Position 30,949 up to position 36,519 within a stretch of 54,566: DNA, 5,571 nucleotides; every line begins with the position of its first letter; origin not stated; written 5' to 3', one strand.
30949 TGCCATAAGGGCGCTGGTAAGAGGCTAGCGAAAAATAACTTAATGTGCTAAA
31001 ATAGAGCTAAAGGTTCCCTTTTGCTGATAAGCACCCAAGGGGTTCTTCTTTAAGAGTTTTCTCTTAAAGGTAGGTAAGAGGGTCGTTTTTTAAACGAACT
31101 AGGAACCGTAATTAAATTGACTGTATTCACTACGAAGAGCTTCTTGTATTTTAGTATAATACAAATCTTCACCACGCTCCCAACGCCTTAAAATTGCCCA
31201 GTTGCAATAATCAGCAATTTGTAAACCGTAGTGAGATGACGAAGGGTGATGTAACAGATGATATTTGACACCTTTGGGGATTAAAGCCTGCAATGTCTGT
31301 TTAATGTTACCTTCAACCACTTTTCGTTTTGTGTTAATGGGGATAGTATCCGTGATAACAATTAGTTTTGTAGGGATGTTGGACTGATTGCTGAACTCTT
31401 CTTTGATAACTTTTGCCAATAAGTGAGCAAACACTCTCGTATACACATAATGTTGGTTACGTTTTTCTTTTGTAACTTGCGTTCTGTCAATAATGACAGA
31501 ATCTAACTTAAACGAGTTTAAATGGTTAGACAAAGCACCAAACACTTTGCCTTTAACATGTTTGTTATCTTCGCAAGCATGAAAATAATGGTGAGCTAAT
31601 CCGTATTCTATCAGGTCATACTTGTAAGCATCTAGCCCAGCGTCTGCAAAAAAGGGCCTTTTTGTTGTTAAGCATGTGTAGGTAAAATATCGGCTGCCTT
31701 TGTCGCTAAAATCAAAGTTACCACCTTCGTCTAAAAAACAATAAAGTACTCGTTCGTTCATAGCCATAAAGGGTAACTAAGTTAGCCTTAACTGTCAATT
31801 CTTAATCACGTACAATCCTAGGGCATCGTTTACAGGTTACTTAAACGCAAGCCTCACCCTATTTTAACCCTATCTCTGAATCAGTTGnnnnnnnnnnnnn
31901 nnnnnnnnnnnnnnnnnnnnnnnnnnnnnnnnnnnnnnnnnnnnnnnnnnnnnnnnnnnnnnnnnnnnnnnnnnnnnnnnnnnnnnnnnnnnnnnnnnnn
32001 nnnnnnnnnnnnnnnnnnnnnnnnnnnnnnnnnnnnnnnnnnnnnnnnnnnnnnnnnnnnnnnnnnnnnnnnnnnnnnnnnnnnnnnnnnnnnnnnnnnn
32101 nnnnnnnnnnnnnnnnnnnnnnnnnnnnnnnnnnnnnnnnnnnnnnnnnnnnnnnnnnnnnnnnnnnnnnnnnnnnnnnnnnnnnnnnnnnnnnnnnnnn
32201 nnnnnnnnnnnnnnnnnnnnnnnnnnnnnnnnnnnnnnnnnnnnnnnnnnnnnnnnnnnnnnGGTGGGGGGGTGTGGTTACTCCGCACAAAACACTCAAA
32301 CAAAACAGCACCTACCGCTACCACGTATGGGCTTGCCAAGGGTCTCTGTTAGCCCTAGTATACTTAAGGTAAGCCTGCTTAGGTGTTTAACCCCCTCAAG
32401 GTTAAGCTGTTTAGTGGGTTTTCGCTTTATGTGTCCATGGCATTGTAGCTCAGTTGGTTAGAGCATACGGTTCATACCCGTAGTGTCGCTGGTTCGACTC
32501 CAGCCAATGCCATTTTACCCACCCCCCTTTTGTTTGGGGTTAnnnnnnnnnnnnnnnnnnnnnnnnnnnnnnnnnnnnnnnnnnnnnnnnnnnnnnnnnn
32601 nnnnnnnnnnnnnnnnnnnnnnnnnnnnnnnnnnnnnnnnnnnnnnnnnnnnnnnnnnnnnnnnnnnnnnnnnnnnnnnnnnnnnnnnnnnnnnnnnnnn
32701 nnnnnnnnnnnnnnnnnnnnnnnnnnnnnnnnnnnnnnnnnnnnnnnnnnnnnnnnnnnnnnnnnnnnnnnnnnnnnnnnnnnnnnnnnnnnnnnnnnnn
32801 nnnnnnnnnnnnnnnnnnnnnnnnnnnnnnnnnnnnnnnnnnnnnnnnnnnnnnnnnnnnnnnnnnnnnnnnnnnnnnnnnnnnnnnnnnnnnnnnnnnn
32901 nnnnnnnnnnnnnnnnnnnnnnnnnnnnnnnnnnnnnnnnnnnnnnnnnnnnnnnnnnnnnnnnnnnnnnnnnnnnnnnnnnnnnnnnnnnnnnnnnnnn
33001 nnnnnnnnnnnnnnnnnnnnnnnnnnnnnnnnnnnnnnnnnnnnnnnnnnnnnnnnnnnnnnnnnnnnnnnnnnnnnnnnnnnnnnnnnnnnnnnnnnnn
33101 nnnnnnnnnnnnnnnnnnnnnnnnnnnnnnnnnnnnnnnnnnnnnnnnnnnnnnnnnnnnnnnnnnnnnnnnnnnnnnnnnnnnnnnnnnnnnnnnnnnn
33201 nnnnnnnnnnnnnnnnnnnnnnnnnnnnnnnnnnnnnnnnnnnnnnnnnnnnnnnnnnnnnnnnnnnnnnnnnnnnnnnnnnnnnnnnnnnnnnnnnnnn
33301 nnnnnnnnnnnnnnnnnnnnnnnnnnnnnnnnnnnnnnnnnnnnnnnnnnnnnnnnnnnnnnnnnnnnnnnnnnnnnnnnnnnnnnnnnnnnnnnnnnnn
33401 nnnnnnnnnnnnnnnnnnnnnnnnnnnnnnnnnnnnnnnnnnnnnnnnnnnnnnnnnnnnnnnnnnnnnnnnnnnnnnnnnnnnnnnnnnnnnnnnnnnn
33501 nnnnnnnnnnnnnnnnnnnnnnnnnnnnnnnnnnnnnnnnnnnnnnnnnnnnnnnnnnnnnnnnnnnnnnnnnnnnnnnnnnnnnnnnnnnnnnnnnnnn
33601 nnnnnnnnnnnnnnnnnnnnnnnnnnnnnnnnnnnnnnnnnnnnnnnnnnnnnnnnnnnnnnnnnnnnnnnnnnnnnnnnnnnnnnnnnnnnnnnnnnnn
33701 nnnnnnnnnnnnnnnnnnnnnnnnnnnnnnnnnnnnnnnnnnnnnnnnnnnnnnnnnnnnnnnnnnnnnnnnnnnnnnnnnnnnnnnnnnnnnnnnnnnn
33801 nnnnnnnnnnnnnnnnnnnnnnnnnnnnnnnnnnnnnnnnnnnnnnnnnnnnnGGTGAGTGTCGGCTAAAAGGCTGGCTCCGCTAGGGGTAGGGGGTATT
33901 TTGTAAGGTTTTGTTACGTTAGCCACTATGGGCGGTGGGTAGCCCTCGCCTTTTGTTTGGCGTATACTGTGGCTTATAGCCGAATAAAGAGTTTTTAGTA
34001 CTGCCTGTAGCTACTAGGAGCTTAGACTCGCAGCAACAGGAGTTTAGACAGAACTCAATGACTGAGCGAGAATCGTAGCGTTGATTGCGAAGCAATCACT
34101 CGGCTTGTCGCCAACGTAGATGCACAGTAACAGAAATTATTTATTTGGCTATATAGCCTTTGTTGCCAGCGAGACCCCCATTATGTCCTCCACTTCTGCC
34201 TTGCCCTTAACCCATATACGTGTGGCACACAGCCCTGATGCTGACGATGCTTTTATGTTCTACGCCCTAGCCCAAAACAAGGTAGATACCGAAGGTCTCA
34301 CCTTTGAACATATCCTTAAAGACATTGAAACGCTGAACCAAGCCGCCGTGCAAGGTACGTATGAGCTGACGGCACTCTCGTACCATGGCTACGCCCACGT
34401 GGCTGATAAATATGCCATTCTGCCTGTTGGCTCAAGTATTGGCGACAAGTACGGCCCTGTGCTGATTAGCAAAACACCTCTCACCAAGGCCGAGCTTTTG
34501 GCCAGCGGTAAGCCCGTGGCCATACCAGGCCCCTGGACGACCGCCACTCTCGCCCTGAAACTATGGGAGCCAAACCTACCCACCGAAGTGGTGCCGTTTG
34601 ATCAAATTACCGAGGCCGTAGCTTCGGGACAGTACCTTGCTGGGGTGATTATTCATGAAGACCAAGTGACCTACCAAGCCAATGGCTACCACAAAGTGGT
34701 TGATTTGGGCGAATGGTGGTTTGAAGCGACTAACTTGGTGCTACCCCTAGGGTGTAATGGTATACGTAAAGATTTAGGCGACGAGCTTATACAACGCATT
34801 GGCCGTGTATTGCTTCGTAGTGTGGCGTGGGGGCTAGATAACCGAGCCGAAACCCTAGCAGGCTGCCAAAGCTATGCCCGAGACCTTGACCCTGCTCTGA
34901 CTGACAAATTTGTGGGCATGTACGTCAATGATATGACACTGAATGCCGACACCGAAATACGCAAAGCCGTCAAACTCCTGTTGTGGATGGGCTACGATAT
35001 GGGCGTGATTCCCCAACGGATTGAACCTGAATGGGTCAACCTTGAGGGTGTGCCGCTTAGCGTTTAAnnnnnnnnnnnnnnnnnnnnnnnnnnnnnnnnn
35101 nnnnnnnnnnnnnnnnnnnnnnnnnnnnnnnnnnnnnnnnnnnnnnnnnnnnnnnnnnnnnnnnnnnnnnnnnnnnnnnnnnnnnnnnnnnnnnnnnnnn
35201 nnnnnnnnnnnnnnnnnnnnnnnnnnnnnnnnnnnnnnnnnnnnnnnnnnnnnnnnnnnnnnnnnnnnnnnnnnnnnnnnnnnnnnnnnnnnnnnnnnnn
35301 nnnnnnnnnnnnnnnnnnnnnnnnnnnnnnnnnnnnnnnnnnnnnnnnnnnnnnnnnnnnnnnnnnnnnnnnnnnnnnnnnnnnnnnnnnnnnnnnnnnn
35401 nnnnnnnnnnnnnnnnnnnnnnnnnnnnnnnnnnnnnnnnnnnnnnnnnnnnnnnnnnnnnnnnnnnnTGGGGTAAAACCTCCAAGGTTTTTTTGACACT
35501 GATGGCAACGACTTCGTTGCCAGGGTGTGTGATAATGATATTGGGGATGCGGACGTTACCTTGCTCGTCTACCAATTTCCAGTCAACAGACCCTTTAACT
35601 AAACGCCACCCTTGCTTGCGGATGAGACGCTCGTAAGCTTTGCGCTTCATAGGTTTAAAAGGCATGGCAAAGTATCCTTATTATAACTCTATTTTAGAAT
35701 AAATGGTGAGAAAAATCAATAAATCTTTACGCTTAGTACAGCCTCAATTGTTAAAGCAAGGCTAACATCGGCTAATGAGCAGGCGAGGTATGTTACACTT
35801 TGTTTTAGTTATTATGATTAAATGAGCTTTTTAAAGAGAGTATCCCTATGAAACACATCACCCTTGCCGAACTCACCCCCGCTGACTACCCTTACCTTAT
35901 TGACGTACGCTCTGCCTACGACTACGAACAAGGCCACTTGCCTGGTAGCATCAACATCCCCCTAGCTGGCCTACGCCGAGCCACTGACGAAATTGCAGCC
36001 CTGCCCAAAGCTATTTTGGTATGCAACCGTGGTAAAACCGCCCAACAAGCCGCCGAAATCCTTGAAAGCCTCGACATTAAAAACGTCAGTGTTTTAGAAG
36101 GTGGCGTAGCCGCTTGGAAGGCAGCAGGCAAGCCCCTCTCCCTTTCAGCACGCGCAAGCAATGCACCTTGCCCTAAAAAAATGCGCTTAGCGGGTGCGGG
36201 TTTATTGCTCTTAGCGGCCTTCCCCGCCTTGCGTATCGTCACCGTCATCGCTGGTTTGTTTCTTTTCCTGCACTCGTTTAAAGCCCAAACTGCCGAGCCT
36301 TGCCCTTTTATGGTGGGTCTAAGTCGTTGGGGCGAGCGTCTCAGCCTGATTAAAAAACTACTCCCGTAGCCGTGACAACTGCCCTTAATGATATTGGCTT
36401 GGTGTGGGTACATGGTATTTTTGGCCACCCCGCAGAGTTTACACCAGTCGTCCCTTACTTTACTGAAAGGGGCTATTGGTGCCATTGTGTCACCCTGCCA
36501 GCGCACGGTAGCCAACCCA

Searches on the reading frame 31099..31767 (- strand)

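Call 36: search_protein_families(library=pfam, proteins=[window:31099-31767:-], max_evalue=0.00001)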
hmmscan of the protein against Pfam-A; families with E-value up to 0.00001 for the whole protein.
window:31099-31767:- (222 aa): 1 family
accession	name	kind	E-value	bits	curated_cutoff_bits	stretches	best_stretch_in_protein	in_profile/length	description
PF12686.12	DUF3800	-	6.2e-13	50.1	21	1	9-195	1-149/149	Protein of unknown function (DUF3800)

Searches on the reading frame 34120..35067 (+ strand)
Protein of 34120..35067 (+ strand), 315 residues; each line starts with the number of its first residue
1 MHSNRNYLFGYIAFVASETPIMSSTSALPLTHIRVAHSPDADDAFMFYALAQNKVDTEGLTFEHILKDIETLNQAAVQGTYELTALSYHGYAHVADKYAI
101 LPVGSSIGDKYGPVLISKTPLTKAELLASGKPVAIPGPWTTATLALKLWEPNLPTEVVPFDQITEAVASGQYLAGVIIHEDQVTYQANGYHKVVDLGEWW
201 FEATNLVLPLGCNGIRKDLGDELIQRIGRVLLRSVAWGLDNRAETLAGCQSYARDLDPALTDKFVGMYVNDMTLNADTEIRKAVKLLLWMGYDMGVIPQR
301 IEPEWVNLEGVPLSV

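Call 36: search_protein_families(library=pfam, proteins=[window:34120-35067:+], max_evalue=0.00001)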
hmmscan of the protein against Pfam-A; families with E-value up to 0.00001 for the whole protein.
window:34120-35067:+ (315 aa): 1 family
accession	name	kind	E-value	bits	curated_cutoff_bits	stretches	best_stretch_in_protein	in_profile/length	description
PF02621.19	VitK2_biosynth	-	1.7e-66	224.7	26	1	33-292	1-251/252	Menaquinone biosynthesis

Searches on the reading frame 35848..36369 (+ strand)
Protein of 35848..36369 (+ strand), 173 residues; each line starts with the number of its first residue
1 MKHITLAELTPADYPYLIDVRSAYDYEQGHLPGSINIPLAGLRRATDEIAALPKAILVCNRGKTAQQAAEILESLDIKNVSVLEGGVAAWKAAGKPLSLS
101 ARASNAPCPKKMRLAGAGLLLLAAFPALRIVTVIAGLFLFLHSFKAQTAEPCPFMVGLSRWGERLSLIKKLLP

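Call 36: search_protein_families(library=pfam, proteins=[window:35848-36369:+], max_evalue=0.00001)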
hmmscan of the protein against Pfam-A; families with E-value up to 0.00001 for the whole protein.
window:35848-36369:+ (173 aa): 1 family
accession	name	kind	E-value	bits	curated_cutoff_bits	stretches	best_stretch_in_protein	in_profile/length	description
PF00581.25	Rhodanese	-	2.1e-17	63.9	22.2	1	15-93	15-102/102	Rhodanese-like domain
